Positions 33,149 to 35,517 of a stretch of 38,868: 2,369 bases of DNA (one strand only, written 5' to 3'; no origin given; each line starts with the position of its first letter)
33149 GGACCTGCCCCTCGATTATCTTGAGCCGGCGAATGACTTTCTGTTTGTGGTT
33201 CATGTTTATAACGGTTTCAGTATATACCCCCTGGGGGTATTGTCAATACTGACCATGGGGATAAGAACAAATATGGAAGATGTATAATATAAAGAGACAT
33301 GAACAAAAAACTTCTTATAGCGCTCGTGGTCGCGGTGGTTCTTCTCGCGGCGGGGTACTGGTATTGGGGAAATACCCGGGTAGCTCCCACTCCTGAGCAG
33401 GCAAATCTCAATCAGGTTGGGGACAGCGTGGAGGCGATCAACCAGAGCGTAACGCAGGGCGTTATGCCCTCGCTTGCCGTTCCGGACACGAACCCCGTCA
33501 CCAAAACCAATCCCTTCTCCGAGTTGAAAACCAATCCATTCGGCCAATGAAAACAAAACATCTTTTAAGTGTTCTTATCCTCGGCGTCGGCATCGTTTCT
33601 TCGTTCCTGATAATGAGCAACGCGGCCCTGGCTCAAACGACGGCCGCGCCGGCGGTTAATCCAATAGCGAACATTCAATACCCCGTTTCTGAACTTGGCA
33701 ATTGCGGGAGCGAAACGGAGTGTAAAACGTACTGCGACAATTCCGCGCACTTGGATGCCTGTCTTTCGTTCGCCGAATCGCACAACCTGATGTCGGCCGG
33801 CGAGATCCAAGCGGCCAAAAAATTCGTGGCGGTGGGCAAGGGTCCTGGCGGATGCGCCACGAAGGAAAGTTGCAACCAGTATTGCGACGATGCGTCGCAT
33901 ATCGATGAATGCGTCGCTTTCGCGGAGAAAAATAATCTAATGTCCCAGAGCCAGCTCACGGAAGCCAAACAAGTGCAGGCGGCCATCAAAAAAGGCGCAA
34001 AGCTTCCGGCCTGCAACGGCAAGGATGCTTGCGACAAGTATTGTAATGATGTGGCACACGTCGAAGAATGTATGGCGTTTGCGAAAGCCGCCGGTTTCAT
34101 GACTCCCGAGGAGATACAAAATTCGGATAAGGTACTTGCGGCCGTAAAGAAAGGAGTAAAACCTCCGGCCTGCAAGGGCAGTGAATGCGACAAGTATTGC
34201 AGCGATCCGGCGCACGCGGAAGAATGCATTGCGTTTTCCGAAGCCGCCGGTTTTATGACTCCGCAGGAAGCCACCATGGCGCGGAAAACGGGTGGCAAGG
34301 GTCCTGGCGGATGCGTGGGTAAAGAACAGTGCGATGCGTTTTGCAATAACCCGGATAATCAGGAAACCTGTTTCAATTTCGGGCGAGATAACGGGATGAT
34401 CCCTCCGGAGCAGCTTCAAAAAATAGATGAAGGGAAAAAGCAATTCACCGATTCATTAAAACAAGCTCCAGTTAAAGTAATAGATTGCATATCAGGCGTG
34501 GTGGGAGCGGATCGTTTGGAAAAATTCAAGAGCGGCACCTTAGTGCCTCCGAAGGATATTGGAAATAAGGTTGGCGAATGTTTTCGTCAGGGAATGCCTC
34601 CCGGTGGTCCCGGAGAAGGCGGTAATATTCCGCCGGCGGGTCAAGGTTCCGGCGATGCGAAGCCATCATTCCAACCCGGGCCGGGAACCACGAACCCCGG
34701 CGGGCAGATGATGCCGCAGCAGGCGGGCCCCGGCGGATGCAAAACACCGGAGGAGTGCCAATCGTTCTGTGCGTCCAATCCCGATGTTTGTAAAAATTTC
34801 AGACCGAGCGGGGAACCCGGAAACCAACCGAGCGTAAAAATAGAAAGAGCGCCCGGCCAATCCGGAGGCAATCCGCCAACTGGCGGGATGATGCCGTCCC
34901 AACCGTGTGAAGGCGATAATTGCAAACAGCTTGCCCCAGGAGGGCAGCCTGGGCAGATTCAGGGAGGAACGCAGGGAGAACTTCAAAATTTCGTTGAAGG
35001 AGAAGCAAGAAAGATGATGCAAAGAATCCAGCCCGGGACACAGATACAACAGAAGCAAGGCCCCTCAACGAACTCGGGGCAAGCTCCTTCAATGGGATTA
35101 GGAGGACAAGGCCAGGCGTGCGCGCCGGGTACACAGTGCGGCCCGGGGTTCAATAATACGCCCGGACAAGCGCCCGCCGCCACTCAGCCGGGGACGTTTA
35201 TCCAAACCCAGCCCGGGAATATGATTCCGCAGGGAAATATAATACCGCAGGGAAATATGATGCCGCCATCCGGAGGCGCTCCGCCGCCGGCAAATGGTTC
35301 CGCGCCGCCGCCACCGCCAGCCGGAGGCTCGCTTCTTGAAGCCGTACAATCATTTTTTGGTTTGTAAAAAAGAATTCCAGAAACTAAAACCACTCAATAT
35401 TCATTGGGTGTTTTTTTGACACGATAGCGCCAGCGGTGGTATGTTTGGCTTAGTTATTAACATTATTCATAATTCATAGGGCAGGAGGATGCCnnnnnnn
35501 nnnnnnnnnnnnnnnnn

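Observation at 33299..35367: Undescribed secreted Cys4-repeat protein (six C-x5-C-x3-C-x8-C modules + P/G/Q tail) divergent from the copper operon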

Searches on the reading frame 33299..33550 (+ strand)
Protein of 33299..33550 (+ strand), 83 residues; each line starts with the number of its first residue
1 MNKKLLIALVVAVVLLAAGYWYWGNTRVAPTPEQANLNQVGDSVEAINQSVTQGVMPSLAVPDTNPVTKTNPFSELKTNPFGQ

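Call 3: search_protein_families(library=pfam, proteins=[window:33299-33550:+], max_evalue=1)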
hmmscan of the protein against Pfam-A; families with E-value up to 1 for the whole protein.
window:33299-33550:+ (83 aa): 2 families
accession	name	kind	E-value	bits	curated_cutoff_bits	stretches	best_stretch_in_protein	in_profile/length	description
PF06097.16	DUF945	-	0.099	12.1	26.8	1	1-26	1-28/460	Bacterial protein of unknown function (DUF945)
PF19629.4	DUF6133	-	0.16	12.6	27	1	4-31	26-52/65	Family of unknown function (DUF6133)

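Call 4: search_protein_families(library=ncbifam, proteins=[window:33299-33550:+], max_evalue=1)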
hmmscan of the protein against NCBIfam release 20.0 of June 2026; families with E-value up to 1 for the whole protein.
window:33299-33550:+ (83 aa): 2 families
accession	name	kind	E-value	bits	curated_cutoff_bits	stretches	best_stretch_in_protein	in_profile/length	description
TIGR04409.1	LptC_YrbK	equivalog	0.031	13.8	38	1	6-40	2-35/180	LPS export ABC transporter periplasmic protein LptC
NF051431.1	Rv0361_Cterm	subfamily_domain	0.054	13.7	37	1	3-54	3-53/140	Rv0361 family membrane protein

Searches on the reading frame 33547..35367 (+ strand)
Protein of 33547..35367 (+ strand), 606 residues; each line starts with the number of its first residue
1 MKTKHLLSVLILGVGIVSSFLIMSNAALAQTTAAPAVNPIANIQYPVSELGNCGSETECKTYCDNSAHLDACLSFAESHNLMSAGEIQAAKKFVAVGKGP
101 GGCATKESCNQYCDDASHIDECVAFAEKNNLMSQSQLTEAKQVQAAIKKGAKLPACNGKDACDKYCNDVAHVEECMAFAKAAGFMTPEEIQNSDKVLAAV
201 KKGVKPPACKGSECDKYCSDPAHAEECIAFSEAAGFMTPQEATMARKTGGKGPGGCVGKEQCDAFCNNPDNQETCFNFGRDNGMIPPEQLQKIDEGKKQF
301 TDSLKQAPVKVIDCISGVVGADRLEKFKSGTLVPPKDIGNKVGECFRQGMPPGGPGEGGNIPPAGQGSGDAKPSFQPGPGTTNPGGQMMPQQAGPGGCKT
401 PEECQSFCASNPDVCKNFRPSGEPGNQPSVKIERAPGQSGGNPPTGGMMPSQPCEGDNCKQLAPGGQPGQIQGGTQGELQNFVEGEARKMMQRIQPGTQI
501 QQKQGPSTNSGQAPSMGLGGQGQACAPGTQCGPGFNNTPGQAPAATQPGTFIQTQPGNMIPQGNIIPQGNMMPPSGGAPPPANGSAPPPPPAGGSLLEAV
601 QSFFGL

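Call 3: search_protein_families(library=pfam, proteins=[window:33547-35367:+], max_evalue=1)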
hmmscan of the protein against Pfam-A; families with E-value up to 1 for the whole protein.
window:33547-35367:+ (606 aa): 0 families

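Call 4: search_protein_families(library=ncbifam, proteins=[window:33547-35367:+], max_evalue=1)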
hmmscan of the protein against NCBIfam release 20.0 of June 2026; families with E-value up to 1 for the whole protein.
window:33547-35367:+ (606 aa): 0 families

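Call 8: search_solved_structures(query=window:33547-35367:+, max_evalue=10)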
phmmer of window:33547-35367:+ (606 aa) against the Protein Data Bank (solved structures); distinct sequences matched with E-value up to 10: 2.
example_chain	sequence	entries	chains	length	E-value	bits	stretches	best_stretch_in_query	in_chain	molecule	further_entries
6y9i_AAA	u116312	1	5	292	0.45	12.3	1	445-482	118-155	Major Capsid Protein VP1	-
5xxb_O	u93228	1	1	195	0.75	11.6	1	179-299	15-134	Ribosomal protein uL22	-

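Call 11: find_related_loci(query=A1, collection=genome_contigs, flank=10000)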
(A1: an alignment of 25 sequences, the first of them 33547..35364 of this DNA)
Query A1 (606 aa) in genome_contigs; peptide patterns used: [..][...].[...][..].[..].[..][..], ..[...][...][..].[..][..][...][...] (x = any residue, [..] = any of these).
599 stretches matched a pattern (row limit reached: there are more); 270 encode a relative of the query (tblastn E <= 1e-3); the best 80 are kept; 80 distinct loci.
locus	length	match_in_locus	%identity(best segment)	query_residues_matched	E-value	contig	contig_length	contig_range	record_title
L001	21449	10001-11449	58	1-466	3e-177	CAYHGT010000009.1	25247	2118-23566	MAG TPA_asm: uncultured Candidatus Saccharibacteria bacterium isolate ERP119705_co11_448 genome assembly, contig: NODE_1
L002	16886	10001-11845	48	1-579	1e-167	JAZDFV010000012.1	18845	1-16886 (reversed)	MAG: Candidatus Jorgensenbacteria bacterium isolate MEGAHIT-group-0.224 k141_788512, whole genome shotgun sequence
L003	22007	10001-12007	45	1-604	8e-159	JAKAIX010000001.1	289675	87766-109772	MAG: bacterium isolate WY3.bin51 NODE_22_length_289675_cov_2.261207, whole genome shotgun sequence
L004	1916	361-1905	47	1-446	2e-150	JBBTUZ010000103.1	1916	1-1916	MAG: Patescibacteria group bacterium isolate H32-bin045_1 H32_bin045_1_000000000103, whole genome shotgun sequence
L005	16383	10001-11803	42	1-578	8e-136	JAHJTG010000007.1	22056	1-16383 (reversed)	MAG: Patescibacteria group bacterium isolate OS_PC_MetaG.mb.42 OS_PC_MetaG.mb.42_k141_303463, whole genome shotgun seque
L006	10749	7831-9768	40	1-593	6e-133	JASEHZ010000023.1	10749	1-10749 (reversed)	MAG: Patescibacteria group bacterium isolate Yes70-36 NODE_2639_length_10749_cov_17.578642, whole genome shotgun sequenc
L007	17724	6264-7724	47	4-422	1e-132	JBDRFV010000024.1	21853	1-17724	MAG: Patescibacteria group bacterium isolate MEGAHIT-group-1.391 k141_13489161, whole genome shotgun sequence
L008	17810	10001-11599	46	4-425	2e-132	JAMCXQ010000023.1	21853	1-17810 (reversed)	MAG: Patescibacteria group bacterium isolate FK_Sedi_B_Bin.404 NODE_8096_length_21853_cov_4.35915, whole genome shotgun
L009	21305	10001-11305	49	1-452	1e-131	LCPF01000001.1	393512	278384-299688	MAG: Candidatus Jorgensenbacteria bacterium GW2011_GWA1_48_11 UY23_C0001, whole genome shotgun sequence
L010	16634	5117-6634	46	1-446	6e-130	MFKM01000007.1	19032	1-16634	MAG: Candidatus Jorgensenbacteria bacterium RIFCSPLOWO2_12_FULL_42_11 rifcsplowo2_12_scaffold_14557, whole genome shotgu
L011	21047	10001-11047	55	1-350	2e-129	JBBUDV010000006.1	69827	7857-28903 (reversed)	MAG: Patescibacteria group bacterium isolate H41-bin049 H41_bin049_000000000006, whole genome shotgun sequence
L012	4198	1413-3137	45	1-471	3e-131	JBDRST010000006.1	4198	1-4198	MAG: bacterium isolate MEGAHIT-group-3.28 k141_345649, whole genome shotgun sequence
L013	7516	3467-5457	43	1-604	4e-128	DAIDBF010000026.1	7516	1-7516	MAG TPA_asm: bacterium isolate clean1859 k141_69435, whole genome shotgun sequence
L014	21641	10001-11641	46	1-606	8e-128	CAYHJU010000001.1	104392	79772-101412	MAG TPA_asm: uncultured Candidatus Saccharibacteria bacterium isolate ERP119705_co13_682 genome assembly, contig: NODE_2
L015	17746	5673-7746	50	1-606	6e-127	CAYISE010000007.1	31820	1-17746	MAG TPA_asm: uncultured Candidatus Saccharibacteria bacterium isolate ERP119705_co3_567 genome assembly, contig: NODE_15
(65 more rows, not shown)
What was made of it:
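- At least 270 stretches in species-representative genomes encode a relative (call 11).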

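Call 36: search_protein_families(library=pfam, alignment_id=A3, max_evalue=0.00001)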
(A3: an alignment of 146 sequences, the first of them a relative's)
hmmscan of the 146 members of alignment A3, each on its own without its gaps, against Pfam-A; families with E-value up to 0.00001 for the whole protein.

A. member 1, L001:9392-9625:+ (78 aa): 0 families

B. families by the number of members that match (of 146 scanned): 141 families (the first 25 are shown)
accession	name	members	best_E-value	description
PF01743.26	PolyA_pol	5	9.4e-39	Poly A polymerase head domain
PF12627.12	PolyA_pol_RNAbd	4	5.8e-19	Probable RNA and SrmB- binding site of polymerase A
PF01966.28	HD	4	9.9e-13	HD domain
PF13735.12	tRNA_NucTran2_2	4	9.2e-08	tRNA nucleotidyltransferase domain 2 putative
PF00270.35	DEAD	3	1e-50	DEAD/DEAH box helicase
PF00271.37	Helicase_C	3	6.5e-31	Helicase conserved C-terminal domain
PF01541.30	GIY-YIG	3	4.5e-16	GIY-YIG catalytic domain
PF04851.21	ResIII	3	4.7e-15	Type III restriction enzyme, res subunit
PF00122.25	E1-E2_ATPase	2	3.6e-49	E1-E2 ATPase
PF20334.3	DUF6629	2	5.7e-37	Family of unknown function (DUF6629)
PF00702.32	Hydrolase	2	1.1e-34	haloacid dehalogenase-like hydrolase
PF17191.10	RecG_wedge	2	6e-25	RecG wedge domain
PF13578.12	Methyltransf_24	2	7.4e-25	Methyltransferase domain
PF00076.28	RRM_1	2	2.7e-23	RNA recognition motif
PF01926.29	MMR_HSR1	2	1.8e-20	50S ribosome-binding GTPase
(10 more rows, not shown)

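Call 39: find_encoding_contigs(protein=window:33547-35367:+, flank=10000, max_places=3)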
Protein window:33547-35367:+ (606 aa): 1 contig read that carries it; 1 place shown.
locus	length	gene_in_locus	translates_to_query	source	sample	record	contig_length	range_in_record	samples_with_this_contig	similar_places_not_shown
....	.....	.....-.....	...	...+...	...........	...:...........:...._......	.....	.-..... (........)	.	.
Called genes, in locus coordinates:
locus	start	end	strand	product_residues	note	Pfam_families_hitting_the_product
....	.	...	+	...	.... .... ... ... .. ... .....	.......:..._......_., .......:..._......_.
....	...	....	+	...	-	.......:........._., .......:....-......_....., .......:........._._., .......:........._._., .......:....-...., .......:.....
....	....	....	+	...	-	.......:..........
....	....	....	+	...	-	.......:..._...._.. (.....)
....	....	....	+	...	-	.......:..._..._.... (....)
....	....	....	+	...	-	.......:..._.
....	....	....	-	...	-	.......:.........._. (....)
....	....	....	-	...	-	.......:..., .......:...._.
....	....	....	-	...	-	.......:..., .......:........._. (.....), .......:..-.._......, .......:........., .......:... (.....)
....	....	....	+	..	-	-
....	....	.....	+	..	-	-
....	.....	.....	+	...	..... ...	-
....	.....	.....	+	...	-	-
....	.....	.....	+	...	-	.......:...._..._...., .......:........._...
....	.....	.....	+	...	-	-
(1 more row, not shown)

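Call 78: find_related_loci(query=A1, collection=metagenome_contigs, flank=10000)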
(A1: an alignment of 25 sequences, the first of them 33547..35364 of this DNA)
Query A1 (606 aa) in metagenome_contigs; peptide patterns used: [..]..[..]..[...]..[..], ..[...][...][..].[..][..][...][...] (x = any residue, [..] = any of these).
599 stretches matched a pattern (row limit reached: there are more); 398 encode a relative of the query (tblastn E <= 1e-3); the best 80 are kept; 80 distinct loci.
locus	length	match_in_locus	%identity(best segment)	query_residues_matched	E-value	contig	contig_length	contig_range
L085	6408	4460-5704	70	1-420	2e-180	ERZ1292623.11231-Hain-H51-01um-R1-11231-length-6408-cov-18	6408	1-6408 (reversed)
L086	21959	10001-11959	44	1-604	5e-154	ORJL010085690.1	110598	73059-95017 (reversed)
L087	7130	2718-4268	49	1-450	5e-148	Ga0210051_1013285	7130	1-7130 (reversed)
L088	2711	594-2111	47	1-450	4e-150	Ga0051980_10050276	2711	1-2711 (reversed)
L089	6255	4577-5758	56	1-420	2e-142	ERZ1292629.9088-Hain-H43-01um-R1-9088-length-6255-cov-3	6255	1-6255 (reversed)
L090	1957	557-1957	51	1-396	2e-145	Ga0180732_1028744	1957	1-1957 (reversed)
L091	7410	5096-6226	55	1-379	2e-134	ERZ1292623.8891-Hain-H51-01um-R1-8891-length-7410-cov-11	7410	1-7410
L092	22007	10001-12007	43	1-604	3e-134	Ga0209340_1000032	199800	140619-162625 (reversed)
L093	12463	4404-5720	48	1-419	8e-134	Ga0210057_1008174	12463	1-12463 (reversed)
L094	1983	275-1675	50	1-438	4e-142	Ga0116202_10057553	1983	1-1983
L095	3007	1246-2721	49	4-606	4e-136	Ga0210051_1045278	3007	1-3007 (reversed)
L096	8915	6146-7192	55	1-350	1e-129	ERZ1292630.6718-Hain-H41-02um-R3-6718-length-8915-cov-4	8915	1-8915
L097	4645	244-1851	45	5-470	1e-130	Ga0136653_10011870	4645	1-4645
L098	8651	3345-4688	49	36-460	4e-128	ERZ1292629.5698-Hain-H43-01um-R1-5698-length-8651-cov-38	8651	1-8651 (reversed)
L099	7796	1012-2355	49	36-460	4e-128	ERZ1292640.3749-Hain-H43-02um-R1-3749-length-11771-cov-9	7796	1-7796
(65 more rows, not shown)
